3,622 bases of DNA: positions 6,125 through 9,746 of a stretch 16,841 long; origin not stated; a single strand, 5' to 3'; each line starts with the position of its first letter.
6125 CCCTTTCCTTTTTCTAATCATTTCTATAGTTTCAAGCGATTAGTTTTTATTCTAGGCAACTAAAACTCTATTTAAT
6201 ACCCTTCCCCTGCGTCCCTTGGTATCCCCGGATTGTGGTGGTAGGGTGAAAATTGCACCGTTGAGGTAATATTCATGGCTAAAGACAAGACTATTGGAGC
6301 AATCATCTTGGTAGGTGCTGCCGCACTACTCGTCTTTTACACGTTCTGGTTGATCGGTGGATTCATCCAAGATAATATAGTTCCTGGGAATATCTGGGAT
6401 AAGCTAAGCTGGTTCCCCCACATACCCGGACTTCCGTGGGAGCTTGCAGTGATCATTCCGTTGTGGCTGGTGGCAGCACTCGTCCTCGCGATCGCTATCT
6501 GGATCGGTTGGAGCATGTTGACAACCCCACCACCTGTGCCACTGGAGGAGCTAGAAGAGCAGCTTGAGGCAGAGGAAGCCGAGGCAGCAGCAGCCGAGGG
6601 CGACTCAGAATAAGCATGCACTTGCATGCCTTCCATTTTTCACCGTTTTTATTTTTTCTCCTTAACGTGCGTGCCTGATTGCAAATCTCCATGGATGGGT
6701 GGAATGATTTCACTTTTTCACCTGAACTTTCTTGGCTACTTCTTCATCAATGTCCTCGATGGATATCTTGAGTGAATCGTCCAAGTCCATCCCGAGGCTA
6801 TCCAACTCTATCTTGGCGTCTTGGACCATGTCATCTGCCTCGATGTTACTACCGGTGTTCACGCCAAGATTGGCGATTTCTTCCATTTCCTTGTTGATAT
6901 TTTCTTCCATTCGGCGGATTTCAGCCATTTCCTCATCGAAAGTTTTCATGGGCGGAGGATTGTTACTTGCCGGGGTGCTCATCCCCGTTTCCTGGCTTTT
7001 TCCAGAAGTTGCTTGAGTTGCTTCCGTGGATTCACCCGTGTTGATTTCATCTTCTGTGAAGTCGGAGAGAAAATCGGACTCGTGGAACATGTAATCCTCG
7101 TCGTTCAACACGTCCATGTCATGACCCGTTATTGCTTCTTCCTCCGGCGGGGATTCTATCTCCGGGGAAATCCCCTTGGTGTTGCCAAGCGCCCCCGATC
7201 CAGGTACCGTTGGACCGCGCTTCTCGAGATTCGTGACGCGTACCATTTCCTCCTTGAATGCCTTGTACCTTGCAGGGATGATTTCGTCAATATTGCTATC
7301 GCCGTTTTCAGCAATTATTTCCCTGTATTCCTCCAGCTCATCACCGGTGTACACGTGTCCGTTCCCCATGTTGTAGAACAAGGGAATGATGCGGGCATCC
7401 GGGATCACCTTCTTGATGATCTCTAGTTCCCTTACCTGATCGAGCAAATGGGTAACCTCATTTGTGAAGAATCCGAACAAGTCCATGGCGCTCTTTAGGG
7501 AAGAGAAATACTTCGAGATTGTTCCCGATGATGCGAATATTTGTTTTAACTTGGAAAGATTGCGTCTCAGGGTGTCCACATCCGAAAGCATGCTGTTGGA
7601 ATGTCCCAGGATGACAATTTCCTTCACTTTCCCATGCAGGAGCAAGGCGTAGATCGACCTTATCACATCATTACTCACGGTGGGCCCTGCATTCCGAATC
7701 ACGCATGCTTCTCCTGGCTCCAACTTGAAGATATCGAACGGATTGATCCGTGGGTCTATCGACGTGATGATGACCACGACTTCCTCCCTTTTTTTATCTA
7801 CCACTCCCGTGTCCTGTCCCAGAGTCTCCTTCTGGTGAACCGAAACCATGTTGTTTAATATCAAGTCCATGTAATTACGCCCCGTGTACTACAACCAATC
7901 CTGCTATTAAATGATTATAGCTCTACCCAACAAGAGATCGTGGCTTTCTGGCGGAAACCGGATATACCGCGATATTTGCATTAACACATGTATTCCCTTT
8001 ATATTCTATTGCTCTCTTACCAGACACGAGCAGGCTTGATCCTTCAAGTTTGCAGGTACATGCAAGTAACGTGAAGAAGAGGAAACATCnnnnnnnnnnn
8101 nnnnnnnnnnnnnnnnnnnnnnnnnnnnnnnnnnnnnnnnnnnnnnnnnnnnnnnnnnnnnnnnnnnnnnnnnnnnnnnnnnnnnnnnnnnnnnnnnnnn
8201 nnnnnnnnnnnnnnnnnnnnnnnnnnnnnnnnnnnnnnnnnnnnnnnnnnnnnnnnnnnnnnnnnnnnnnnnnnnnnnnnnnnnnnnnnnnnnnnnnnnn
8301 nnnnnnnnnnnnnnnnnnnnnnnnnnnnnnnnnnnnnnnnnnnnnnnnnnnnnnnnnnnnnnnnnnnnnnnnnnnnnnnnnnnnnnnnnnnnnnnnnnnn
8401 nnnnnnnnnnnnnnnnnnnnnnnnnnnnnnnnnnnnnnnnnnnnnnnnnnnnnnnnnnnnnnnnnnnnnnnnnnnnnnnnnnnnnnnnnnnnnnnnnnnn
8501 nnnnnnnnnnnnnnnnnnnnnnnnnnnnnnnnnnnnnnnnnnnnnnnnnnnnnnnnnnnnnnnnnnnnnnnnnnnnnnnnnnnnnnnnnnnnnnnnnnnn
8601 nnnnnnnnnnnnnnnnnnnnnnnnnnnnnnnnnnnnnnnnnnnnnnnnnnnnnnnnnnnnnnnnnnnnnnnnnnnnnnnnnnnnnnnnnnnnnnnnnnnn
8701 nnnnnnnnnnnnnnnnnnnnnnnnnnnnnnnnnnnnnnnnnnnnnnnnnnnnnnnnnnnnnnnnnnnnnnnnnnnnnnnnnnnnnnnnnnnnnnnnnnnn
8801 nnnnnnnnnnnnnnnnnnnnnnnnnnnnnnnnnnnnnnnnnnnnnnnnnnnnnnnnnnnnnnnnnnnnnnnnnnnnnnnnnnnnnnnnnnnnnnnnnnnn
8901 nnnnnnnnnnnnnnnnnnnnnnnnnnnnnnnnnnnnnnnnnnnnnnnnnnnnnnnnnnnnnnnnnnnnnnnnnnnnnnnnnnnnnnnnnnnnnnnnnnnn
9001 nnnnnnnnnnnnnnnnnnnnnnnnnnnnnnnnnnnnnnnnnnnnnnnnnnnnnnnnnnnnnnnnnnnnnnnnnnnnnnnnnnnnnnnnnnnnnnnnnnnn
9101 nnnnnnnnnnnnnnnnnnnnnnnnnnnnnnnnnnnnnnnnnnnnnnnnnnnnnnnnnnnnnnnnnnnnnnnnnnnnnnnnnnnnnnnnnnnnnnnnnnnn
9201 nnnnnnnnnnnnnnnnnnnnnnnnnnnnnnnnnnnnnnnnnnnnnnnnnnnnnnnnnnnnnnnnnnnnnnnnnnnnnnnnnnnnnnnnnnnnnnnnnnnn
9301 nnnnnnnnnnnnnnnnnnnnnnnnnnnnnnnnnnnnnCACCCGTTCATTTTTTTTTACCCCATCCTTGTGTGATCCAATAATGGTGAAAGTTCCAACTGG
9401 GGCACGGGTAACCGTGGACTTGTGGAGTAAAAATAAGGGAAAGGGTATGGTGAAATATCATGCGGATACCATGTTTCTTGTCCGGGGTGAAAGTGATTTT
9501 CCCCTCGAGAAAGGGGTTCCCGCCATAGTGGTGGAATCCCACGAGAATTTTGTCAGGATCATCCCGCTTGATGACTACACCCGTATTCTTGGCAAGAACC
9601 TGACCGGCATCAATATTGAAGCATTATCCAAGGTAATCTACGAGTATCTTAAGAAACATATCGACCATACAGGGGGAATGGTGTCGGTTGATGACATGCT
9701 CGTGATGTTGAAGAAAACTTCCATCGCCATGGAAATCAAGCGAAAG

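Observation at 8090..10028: Flotillin followed immediately by a soluble small-beta-barrel plus tandem winged-helix protein, a possible rewired NfeD-like partner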

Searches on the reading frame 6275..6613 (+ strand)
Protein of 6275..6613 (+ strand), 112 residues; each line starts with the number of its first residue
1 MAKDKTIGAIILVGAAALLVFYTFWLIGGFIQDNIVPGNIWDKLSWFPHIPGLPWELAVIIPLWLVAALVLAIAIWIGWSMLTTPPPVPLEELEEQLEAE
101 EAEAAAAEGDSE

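Call 6: search_protein_families(library=pfam, proteins=[window:6275-6613:+], max_evalue=0.01)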
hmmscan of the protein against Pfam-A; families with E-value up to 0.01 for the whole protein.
window:6275-6613:+ (112 aa): 2 families
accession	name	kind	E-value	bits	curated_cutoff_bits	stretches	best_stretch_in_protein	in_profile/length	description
PF07297.17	DPM2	-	7.3e-05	23.4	27.3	1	4-83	2-71/75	Dolichol phosphate-mannose biosynthesis regulatory protein (DPM2)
PF07332.16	Phage_holin_3_6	-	0.00045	20.7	28.4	1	7-96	35-111/116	Putative Actinobacterial Holin-X, holin superfamily III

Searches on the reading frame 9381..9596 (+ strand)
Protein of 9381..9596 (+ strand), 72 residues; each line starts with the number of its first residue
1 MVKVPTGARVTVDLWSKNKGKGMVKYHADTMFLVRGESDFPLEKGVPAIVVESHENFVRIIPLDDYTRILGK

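Call 39: search_protein_families(library=pfam, alignment_id=A2, max_evalue=10)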
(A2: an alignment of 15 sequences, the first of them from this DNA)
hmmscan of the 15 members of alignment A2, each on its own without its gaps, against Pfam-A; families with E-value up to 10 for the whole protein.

A. member 1, seq(72 aa): 0 families

B. families by the number of members that match (of 15 scanned): 15 families
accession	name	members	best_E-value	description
PF17209.9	Hfq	2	0.0087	Hfq protein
PF01176.25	eIF-1a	2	0.038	Translation initiation factor 1A / IF-1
PF24640.1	DUF7635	1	0.021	Domain of unknown function (DUF7635)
PF01957.25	NfeD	1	0.049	NfeD-like C-terminal, partner-binding domain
PF24592.1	DUF7616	1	0.05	Family of unknown function (DUF7616)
PF24796.1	WDR55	1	0.079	WDR55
PF22056.1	ORF239-like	1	0.088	ORF239-like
PF04041.19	Glyco_hydro_130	1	0.1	beta-1,4-mannooligosaccharide phosphorylase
PF10100.14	Staph_opine_DH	1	0.13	Staphylopine dehydrogenase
PF22246.2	NeqB_N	1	0.14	NeqB N-terminal domain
PF20979.2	Arginosuc_syn_C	1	0.16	Arginosuccinate synthase C-terminal domain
PF01423.28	LSM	1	0.17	LSM domain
PF05610.16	DUF779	1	0.22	Protein of unknown function (DUF779)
PF23577.1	LysM_RLK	1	0.24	LysM domain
PF21621.3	MPI_cupin_dom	1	0.25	Mannose-6-phosphate isomerase, cupin domain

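Call 40: search_solved_structures(query=A2, max_evalue=10, show_alignments=3)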
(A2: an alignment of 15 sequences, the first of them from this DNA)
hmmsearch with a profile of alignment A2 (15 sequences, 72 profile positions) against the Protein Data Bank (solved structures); distinct sequences matched with E-value up to 10: 3.
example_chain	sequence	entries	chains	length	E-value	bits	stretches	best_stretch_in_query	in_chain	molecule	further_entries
1th7_A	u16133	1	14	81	0.18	15.2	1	7-39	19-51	Small nuclear riboprotein protein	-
1i8f_A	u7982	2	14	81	0.97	12.8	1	5-34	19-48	PUTATIVE SNRNP SM-LIKE PROTEIN | small nuclear ribonucleoprotein homolog (Sm-like)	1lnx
1c4p_A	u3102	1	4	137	1.1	12.7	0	38-70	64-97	PROTEIN (STREPTOKINASE)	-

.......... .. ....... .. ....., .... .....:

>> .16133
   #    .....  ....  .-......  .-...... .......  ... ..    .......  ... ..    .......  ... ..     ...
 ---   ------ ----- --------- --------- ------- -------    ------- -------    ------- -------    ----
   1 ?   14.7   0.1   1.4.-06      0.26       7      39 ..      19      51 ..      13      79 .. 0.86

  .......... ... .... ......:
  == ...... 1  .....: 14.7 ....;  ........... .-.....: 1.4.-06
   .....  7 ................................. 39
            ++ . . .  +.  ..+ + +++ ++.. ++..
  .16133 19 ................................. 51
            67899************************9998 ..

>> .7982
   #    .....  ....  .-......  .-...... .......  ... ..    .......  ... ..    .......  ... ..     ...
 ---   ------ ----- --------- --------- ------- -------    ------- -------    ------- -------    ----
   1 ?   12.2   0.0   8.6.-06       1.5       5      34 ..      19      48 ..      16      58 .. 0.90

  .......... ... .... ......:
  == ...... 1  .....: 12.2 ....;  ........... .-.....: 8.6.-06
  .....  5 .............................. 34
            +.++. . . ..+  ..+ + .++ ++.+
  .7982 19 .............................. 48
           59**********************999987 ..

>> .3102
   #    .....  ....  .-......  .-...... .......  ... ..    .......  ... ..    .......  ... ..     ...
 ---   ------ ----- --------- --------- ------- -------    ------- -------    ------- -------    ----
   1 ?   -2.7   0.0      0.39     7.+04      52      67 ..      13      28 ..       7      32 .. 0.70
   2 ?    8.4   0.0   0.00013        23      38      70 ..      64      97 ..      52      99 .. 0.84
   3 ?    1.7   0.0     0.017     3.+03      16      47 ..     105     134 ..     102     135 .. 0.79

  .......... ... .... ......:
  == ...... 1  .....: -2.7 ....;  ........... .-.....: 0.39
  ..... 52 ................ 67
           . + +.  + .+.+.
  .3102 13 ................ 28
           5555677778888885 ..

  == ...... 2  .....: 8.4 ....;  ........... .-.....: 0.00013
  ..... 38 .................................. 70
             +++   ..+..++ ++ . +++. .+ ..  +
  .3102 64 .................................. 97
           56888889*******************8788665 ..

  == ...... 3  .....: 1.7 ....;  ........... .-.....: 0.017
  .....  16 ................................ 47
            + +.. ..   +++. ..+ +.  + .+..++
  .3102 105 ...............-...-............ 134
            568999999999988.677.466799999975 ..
